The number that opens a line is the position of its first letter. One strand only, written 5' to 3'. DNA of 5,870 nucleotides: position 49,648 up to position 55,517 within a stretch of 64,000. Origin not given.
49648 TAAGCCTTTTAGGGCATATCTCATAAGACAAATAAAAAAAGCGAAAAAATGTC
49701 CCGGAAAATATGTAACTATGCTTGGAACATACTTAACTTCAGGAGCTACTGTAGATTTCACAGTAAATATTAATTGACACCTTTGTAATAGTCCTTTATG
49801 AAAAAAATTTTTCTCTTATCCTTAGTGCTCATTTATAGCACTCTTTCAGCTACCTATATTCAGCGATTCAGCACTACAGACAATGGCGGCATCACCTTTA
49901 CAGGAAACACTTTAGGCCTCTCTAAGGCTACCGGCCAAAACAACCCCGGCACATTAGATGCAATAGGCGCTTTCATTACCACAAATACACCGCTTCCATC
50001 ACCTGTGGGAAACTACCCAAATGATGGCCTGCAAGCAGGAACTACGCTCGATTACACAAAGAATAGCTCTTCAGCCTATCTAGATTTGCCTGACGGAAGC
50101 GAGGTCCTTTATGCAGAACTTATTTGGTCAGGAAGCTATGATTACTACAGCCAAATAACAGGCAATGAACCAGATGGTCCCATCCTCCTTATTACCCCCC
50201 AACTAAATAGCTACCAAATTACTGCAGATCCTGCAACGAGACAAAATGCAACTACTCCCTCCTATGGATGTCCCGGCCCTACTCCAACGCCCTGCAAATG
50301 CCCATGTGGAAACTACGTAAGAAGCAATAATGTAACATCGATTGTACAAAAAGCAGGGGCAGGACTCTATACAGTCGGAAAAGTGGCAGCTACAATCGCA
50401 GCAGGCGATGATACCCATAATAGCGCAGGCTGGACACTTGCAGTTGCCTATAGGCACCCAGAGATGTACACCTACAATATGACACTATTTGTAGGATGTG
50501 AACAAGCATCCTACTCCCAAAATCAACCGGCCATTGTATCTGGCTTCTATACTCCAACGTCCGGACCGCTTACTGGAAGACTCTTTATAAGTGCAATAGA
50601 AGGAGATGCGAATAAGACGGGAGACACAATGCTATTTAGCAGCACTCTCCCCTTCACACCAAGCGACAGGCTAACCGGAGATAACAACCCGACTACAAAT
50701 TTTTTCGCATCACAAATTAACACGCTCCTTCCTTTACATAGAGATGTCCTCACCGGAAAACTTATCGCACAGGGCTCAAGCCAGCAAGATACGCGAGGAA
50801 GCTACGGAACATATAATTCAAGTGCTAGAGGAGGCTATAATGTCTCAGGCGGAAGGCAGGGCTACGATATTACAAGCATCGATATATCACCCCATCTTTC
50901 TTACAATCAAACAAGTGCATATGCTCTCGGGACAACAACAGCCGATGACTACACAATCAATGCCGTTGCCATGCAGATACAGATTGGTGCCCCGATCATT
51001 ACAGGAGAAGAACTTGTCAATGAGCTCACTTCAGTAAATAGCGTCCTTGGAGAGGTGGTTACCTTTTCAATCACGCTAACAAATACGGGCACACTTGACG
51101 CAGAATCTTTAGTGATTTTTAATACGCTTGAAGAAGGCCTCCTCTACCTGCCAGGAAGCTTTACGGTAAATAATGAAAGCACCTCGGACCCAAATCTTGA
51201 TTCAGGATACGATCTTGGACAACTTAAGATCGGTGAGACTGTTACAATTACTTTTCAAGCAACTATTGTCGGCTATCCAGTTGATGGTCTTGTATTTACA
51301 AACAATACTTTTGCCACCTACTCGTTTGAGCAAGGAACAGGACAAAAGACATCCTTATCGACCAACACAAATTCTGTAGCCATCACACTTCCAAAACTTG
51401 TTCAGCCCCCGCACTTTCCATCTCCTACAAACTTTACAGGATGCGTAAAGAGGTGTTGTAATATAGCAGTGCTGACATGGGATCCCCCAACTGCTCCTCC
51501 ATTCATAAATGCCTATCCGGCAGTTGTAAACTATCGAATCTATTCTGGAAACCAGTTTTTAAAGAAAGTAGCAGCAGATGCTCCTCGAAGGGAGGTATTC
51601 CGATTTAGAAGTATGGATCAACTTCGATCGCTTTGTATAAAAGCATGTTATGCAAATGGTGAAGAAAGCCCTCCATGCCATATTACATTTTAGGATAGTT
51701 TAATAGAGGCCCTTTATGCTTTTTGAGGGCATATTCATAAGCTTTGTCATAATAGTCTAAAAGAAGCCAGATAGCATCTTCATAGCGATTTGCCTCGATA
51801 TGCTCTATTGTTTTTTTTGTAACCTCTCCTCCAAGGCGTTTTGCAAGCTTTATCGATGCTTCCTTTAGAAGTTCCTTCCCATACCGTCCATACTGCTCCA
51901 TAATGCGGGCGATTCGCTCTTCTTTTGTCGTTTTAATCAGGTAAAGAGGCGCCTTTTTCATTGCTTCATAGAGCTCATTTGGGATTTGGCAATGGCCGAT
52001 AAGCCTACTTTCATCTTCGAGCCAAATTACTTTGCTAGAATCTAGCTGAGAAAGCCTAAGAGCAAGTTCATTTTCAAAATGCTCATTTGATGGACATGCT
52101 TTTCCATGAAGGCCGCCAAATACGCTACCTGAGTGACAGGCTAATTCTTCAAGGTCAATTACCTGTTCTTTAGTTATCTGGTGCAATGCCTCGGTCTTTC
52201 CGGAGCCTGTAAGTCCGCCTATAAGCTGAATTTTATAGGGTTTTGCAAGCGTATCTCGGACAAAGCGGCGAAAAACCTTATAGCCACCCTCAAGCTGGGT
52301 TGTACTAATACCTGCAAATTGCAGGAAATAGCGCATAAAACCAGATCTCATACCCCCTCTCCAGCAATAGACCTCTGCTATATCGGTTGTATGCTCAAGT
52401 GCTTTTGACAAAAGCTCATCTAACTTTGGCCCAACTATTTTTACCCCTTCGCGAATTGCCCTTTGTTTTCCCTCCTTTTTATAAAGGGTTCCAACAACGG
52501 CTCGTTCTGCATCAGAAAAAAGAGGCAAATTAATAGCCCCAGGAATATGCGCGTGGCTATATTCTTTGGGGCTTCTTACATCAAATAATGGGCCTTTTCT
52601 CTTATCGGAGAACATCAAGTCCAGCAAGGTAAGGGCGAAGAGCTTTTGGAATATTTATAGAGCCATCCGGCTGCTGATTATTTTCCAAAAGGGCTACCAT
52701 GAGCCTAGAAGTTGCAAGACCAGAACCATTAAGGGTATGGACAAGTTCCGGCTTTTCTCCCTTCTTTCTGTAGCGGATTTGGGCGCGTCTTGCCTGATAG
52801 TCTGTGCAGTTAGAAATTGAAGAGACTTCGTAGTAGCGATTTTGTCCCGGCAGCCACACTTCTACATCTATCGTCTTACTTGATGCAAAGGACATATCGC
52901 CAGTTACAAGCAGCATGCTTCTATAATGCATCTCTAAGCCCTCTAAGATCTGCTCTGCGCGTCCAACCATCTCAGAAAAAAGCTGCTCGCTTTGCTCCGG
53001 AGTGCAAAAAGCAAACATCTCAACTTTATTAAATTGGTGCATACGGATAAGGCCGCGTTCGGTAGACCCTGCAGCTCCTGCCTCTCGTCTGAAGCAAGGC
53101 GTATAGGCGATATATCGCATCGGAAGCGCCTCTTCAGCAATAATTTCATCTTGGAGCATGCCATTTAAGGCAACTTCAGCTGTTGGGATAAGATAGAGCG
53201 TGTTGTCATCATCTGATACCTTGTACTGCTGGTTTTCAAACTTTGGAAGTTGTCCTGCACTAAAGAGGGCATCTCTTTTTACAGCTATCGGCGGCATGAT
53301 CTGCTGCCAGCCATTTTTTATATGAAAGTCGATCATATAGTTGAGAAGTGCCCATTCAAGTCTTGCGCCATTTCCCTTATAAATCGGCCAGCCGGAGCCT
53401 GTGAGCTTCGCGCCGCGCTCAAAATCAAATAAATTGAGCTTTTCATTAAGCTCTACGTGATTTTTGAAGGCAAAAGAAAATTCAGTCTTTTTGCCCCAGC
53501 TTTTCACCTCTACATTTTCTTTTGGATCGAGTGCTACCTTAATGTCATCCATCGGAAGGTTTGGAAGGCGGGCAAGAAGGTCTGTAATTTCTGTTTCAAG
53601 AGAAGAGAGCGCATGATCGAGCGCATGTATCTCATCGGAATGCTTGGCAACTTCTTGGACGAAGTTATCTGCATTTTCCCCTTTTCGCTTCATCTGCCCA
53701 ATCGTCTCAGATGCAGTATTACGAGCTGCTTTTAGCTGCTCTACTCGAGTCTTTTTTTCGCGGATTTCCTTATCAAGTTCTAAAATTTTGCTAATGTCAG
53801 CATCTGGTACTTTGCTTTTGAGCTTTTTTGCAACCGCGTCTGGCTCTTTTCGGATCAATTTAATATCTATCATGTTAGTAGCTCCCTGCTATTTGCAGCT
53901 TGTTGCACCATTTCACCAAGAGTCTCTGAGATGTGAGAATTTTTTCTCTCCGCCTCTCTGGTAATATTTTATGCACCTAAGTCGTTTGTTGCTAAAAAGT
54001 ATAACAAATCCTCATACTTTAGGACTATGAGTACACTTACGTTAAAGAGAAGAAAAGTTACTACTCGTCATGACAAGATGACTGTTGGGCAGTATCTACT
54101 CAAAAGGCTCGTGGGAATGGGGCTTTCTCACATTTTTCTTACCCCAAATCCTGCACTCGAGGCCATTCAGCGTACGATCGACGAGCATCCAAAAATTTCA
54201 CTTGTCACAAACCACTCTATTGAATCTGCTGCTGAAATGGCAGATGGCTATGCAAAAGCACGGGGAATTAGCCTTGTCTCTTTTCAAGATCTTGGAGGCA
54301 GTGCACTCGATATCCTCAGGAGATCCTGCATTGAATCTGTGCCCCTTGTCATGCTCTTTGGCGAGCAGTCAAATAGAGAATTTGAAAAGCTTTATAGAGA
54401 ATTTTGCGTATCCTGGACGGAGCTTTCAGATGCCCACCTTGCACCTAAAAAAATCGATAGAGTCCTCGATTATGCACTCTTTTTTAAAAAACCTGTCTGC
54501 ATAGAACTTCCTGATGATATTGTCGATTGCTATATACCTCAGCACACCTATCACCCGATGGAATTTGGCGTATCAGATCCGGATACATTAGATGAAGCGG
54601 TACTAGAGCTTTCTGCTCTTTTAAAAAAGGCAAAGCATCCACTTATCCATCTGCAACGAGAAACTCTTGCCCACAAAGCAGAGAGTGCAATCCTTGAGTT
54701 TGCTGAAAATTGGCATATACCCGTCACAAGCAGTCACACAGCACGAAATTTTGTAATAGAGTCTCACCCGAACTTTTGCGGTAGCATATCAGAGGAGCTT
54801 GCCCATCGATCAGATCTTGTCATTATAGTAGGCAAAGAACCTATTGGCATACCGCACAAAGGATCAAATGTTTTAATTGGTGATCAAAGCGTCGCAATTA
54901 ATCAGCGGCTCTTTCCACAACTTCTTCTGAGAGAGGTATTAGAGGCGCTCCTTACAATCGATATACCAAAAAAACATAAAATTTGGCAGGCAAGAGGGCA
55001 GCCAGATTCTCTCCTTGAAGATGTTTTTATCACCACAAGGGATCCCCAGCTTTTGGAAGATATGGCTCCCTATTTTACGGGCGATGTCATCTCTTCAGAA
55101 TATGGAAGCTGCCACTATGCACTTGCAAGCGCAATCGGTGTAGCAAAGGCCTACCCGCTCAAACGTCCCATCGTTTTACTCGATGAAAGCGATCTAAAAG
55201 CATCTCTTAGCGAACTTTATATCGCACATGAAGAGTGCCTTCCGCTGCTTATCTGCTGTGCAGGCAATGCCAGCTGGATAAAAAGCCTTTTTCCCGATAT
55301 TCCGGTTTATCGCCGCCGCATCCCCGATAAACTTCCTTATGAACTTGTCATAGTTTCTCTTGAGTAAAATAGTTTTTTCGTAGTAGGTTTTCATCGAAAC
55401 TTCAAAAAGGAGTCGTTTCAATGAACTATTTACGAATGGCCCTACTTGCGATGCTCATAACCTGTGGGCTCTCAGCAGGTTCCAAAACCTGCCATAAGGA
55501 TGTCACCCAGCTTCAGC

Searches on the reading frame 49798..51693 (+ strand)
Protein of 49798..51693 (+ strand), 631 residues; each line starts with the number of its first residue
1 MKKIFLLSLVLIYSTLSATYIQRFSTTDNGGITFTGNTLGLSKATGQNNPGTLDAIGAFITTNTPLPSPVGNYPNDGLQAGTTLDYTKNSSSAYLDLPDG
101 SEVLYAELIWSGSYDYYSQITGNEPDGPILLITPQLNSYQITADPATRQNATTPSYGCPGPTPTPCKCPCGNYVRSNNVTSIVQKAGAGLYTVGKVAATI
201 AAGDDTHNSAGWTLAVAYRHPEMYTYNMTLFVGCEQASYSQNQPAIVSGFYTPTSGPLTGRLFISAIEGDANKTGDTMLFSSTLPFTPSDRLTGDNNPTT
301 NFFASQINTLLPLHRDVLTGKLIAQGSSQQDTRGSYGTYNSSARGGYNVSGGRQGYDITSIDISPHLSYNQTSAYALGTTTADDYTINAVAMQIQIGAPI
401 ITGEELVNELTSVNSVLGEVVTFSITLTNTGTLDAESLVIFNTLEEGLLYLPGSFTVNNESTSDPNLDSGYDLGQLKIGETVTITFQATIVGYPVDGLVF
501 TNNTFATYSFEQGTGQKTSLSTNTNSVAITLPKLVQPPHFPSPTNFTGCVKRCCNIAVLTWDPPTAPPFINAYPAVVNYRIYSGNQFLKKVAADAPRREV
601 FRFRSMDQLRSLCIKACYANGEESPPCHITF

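Call 51: search_protein_families(library=ncbifam, proteins=[window:49798-51693:+], max_evalue=0.00001)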
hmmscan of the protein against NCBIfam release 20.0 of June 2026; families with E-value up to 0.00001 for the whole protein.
window:49798-51693:+ (631 aa): 1 family
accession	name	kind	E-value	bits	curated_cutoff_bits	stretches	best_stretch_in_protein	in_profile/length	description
TIGR01451.2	B_ant_repeat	repeat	1.8e-08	34.3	24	1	415-459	8-52/53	DUF11 type repeat protein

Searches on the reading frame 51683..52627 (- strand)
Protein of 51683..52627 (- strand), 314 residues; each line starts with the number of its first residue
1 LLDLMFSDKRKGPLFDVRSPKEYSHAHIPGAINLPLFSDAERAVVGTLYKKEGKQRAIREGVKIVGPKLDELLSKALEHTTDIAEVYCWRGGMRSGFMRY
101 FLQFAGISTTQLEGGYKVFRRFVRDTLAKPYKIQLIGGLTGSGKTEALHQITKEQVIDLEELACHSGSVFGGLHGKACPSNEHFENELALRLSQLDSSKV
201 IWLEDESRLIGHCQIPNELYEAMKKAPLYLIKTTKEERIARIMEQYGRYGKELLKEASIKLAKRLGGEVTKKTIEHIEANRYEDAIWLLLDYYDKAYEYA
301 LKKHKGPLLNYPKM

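Call 51: search_protein_families(library=ncbifam, proteins=[window:51683-52627:-], max_evalue=0.00001)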
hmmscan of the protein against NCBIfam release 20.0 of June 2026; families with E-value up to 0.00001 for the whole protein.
window:51683-52627:- (314 aa): 7 families
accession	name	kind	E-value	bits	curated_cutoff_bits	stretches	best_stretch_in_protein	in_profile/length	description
NF008750.0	PRK11784.1-2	equivalog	1.9e-107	359.4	241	1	8-304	12-316/346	tRNA 2-selenouridine(34) synthase MnmH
TIGR03167.1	tRNA_sel_U_synt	equivalog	5.9e-100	334.7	219.75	1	12-305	3-306/311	tRNA 2-selenouridine(34) synthase MnmH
NF008752.0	PRK11784.1-4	equivalog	8.5e-76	255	266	1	14-305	21-322/357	tRNA 2-selenouridine(34) synthase MnmH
NF008751.0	PRK11784.1-3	equivalog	6.9e-64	216.3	361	1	11-247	17-258/367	tRNA 2-selenouridine(34) synthase MnmH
NF008749.0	PRK11784.1-1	equivalog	3e-50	171.4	548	1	12-246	18-257/364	tRNA 2-selenouridine(34) synthase MnmH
TIGR04568.1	arch_SelU_Nterm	equivalog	5.6e-23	81.9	200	1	14-120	106-213/215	selenouridine synthase SelU-like subunit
TIGR04569.1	arch_SelU_Cterm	equivalog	3.3e-09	36.9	180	1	138-308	8-190/217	selenouridine synthase SelU-like subunit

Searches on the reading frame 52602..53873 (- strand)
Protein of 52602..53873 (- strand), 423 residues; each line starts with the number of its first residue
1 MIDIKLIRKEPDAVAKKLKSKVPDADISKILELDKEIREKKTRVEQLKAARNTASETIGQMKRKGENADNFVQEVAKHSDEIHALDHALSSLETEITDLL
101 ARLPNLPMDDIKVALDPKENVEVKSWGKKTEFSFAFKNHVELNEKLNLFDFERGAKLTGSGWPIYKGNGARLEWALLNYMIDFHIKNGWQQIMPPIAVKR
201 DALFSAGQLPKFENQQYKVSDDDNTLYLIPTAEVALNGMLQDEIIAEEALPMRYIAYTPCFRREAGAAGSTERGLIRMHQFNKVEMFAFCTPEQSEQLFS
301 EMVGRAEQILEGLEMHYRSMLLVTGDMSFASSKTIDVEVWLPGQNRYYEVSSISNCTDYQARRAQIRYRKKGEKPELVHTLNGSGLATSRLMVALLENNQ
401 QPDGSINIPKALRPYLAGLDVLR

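Call 51: search_protein_families(library=ncbifam, proteins=[window:52602-53873:-], max_evalue=0.00001)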
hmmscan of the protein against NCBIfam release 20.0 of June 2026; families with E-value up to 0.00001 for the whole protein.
window:52602-53873:- (423 aa): 5 families
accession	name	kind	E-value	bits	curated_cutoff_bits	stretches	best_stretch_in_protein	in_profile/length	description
TIGR00414.1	serS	equivalog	3.9e-149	497.2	301.65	1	1-416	1-418/418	serine--tRNA ligase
TIGR00418.1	thrS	equivalog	2.9e-19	69.4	383.65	1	137-324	171-353/565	threonine--tRNA ligase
NF003068.0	PRK03991.1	equivalog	6e-10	38.1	484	1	136-327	196-383/613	threonine--tRNA ligase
NF003211.1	PRK04173.1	equivalog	4.4e-09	35.7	312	1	270-363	204-300/454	glycine--tRNA ligase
NF002120.0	PRK00960.1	equivalog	8.9e-06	24.5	611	0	239-342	324-435/518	serine--tRNA ligase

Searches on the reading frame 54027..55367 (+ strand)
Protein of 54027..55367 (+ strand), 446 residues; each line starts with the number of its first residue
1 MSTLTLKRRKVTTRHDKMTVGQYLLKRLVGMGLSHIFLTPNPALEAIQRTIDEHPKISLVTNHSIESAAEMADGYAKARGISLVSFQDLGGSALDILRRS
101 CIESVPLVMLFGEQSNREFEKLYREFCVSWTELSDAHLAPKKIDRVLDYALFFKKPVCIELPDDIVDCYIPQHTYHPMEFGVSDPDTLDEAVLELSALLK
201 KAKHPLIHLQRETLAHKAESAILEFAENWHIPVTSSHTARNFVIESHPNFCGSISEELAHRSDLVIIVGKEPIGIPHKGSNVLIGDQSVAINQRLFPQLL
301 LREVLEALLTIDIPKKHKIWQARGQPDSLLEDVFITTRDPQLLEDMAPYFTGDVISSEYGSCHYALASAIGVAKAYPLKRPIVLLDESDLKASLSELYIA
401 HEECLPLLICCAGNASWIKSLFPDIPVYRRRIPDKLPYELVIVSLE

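Call 51: search_protein_families(library=ncbifam, proteins=[window:54027-55367:+], max_evalue=0.00001)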
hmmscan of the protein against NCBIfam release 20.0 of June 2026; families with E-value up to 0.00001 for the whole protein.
window:54027-55367:+ (446 aa): 32 families (the best 25 are shown)
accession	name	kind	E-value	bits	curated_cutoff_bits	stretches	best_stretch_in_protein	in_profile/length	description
NF006052.0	PRK08199.1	subfamily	1.8e-18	66.2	539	1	14-270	4-279/559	thiamine pyrophosphate protein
NF005712.0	PRK07524.1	subfamily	1.1e-16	60.5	500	1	18-271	3-274/536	5-guanidino-2-oxopentanoate decarboxylase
NF006122.0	PRK08266.1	subfamily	8.7e-15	54.2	571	1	154-270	158-272/543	hypothetical protein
TIGR03393.1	indolpyr_decarb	equivalog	1.2e-13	50.6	946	1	19-256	2-259/539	indolepyruvate decarboxylase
TIGR00118.1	acolac_lg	equivalog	1.6e-12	46.7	538.35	1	18-252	1-250/557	biosynthetic-type acetolactate synthase large subunit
NF006203.0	PRK08327.1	equivalog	2.1e-11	43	456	1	114-271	132-291/571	thiamine pyrophosphate-requiring protein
NF008431.0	PRK11269.1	equivalog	2.4e-11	42.9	791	1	17-261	3-262/591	glyoxylate carboligase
NF005713.0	PRK07525.1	subfamily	4.3e-11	41.9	620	1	16-254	4-252/592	sulfoacetaldehyde acetyltransferase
NF005470.0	PRK07064.1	equivalog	7.5e-11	41.8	495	1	155-270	159-275/552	thiamine pyrophosphate-binding protein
TIGR03394.1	indol_phenyl_DC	equivalog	1e-10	41.1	554.5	1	121-246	122-245/535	indolepyruvate/phenylpyruvate decarboxylase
NF006187.0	PRK08322.1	equivalog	3.9e-10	38.8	509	1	20-275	4-277/548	acetolactate synthase large subunit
TIGR03457.1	sulphoacet_xsc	equivalog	7.7e-10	37.7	676.4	0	17-254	1-248/579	sulfoacetaldehyde acetyltransferase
NF006377.0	PRK08611.1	equivalog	1.2e-09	37.3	742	1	18-269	4-275/576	pyruvate oxidase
NF004807.0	PRK06154.1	equivalog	2e-09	36.7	607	1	64-255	62-267/565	thiamine pyrophosphate-requiring protein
NF004710.0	PRK06048.1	equivalog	3.2e-09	35.8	976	1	13-254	3-259/561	acetolactate synthase large subunit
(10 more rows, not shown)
